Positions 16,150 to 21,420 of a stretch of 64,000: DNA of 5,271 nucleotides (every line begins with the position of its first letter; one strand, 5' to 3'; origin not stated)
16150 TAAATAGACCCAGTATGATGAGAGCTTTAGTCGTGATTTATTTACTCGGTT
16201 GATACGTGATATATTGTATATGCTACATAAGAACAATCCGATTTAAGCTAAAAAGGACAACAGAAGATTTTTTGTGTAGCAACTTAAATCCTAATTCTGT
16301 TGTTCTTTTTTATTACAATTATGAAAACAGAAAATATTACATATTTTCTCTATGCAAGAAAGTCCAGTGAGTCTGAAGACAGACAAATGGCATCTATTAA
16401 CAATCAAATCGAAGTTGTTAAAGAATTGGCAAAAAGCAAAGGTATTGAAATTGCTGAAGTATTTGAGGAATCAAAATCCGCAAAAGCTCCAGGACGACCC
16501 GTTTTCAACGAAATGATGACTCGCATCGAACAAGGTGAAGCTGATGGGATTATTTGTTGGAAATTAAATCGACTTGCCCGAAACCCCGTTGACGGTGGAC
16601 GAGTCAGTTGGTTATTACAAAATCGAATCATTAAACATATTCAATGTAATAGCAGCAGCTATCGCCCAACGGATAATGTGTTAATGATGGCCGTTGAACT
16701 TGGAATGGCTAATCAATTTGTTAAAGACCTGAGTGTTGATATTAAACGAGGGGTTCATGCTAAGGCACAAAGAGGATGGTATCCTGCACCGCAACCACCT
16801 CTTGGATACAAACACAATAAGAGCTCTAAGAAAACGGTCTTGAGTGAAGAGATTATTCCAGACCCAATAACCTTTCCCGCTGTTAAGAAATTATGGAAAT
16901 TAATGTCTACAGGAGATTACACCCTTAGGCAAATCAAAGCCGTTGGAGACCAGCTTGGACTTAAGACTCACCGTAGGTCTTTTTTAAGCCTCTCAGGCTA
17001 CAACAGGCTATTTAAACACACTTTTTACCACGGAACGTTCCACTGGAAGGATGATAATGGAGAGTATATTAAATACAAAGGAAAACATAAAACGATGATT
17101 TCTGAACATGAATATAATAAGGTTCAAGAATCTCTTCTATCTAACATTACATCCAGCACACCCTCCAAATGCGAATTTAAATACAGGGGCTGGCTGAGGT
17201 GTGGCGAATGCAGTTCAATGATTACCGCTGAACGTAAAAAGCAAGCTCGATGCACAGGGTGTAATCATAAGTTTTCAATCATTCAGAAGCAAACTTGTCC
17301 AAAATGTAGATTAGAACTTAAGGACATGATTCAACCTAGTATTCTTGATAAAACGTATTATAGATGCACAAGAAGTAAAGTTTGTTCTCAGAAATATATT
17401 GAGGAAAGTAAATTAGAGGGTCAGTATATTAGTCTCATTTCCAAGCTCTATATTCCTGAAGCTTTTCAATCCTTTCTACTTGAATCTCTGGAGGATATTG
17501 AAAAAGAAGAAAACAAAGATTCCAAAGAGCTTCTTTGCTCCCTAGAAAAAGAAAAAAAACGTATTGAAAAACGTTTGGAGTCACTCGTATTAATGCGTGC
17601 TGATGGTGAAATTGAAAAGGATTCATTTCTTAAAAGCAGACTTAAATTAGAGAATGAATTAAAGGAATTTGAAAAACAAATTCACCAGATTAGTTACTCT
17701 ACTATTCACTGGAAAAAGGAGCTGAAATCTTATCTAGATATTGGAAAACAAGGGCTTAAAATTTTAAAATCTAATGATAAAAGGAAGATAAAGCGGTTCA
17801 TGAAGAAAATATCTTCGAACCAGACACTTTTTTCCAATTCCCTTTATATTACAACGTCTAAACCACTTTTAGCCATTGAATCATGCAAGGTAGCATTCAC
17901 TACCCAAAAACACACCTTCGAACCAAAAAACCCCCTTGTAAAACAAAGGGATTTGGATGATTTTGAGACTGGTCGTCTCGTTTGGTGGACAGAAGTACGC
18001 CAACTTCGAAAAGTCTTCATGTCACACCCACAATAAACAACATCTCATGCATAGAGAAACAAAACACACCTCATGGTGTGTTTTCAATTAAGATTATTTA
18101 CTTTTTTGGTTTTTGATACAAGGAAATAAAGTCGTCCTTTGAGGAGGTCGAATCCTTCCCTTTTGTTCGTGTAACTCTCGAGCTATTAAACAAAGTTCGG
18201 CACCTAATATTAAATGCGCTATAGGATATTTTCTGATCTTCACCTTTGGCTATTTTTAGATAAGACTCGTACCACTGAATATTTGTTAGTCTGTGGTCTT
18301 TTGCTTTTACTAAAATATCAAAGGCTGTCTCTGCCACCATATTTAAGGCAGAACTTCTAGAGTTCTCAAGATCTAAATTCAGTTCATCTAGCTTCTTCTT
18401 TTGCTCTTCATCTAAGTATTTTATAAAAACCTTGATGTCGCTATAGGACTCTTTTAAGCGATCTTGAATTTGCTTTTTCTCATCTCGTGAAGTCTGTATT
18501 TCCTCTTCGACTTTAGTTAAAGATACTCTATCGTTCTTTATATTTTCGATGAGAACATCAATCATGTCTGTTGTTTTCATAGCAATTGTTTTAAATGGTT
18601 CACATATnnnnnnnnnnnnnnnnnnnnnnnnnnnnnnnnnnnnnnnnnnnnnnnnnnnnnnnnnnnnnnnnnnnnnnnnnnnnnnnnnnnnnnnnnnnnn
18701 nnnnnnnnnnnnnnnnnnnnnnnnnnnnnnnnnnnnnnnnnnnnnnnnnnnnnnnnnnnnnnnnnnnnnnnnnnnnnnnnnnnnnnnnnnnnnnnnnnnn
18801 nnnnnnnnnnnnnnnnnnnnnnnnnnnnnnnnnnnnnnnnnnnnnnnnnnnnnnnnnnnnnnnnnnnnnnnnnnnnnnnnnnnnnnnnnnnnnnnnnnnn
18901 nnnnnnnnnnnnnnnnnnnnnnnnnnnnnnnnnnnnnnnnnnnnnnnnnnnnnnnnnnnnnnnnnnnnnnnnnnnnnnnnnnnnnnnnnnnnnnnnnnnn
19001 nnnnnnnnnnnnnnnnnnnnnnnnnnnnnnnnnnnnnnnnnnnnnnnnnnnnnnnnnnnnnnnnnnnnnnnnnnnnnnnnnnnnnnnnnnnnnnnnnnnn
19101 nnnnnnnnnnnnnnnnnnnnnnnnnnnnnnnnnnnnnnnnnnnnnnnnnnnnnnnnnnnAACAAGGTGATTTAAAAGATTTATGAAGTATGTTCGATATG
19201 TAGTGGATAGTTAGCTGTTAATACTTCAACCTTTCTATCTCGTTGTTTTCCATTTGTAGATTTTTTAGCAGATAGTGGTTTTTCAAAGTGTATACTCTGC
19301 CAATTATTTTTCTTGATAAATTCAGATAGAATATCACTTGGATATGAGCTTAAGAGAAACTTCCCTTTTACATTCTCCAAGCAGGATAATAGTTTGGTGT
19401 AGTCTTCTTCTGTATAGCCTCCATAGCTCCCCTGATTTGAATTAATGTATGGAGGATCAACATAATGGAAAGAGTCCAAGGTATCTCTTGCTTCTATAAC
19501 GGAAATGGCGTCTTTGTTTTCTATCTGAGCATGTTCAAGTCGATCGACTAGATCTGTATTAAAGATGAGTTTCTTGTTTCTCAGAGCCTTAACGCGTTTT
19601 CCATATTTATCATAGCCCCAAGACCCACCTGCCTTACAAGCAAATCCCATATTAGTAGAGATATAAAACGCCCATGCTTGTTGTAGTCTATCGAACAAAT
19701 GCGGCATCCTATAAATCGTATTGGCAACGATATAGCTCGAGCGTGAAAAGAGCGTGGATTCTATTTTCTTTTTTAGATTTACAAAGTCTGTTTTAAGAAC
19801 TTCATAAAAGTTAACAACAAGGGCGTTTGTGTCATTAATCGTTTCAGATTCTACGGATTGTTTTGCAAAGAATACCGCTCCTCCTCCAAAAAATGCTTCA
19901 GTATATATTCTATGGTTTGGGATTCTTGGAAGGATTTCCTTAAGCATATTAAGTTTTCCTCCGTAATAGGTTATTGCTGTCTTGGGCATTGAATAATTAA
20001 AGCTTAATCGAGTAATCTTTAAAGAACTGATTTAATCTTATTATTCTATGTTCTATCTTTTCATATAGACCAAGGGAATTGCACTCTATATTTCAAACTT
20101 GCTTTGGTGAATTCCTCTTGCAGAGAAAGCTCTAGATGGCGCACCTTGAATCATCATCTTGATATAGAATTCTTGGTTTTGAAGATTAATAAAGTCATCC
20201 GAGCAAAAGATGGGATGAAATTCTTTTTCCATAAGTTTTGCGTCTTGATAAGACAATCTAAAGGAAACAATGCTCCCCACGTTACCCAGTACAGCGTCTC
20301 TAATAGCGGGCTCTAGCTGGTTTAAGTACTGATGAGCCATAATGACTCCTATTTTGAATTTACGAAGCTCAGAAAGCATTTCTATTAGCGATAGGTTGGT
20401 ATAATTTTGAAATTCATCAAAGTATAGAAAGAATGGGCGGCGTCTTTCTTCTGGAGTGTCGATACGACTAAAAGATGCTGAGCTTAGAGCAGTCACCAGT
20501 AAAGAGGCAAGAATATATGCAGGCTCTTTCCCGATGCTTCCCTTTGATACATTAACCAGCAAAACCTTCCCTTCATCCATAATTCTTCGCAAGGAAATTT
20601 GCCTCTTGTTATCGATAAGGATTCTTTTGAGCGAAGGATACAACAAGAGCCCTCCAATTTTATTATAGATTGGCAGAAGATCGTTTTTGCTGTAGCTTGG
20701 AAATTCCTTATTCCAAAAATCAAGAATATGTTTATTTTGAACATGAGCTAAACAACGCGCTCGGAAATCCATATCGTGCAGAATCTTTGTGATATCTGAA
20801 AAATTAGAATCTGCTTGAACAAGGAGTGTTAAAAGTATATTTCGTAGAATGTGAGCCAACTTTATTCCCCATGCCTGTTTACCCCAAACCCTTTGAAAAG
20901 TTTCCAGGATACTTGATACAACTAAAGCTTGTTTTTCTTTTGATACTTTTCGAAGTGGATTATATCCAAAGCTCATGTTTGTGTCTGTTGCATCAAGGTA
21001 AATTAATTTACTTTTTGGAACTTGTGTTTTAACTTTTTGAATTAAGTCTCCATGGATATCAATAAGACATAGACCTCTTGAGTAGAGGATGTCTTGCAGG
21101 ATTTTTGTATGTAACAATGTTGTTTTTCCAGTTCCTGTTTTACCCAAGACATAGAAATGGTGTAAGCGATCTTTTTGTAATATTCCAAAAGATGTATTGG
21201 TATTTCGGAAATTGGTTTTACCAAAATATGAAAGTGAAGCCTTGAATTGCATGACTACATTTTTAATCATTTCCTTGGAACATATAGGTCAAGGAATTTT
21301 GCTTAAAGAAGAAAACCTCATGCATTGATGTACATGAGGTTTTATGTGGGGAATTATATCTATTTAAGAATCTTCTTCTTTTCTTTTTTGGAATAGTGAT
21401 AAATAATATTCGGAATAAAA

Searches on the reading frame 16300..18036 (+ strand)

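Call 41: search_protein_families(library=pfam, proteins=[window:16300-18036:+], max_evalue=0.01)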
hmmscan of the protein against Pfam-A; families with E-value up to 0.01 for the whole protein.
window:16300-18036:+ (578 aa): 3 families
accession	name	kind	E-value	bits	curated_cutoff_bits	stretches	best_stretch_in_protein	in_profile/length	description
PF00239.26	Resolvase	-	9.9e-21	74.8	23.3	1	16-159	2-143/145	Resolvase, N terminal domain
PF17675.6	APG6_N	-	0.00059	20.7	45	1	393-472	51-129/132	Apg6 coiled-coil region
PF07508.19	Recombinase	-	0.0015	19.2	21.1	1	194-280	6-100/102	Recombinase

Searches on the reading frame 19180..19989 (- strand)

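Call 41: search_protein_families(library=pfam, proteins=[window:19180-19989:-], max_evalue=0.01)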
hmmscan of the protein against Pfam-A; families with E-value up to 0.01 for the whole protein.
window:19180-19989:- (269 aa): 1 family
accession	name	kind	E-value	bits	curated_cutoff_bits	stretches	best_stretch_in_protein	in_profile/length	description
PF02086.21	MethyltransfD12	-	1.9e-22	80.7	22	1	8-229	1-243/253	D12 class N6 adenine-specific DNA methyltransferase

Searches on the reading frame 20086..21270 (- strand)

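Call 41: search_protein_families(library=pfam, proteins=[window:20086-21270:-], max_evalue=0.01)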
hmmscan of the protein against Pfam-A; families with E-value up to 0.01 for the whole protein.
window:20086-21270:- (394 aa): 6 families
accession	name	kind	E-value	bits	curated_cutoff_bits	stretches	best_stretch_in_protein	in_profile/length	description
PF10412.15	TrwB_AAD_bind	-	2.4e-07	30.4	20.5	1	36-321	15-288/387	Type IV secretion-system coupling protein DNA-binding domain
PF02534.20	T4SS-DNA_transf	-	1.4e-05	24.6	20.1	0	14-118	32-126/468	Type IV secretory system Conjugative DNA transfer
PF01935.23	DUF87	-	0.00057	20.5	23.2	1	36-78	23-66/220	Helicase HerA, central domain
PF05707.18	Zot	-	0.0008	19.4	20.3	1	41-327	5-139/197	Zonular occludens toxin (Zot)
PF13191.12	AAA_16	-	0.0013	19.7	32.6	0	33-72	21-58/167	AAA ATPase domain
PF12696.13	TraG-D_C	-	0.0062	16.9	22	0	280-322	2-45/126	TraM recognition site of TraD and TraG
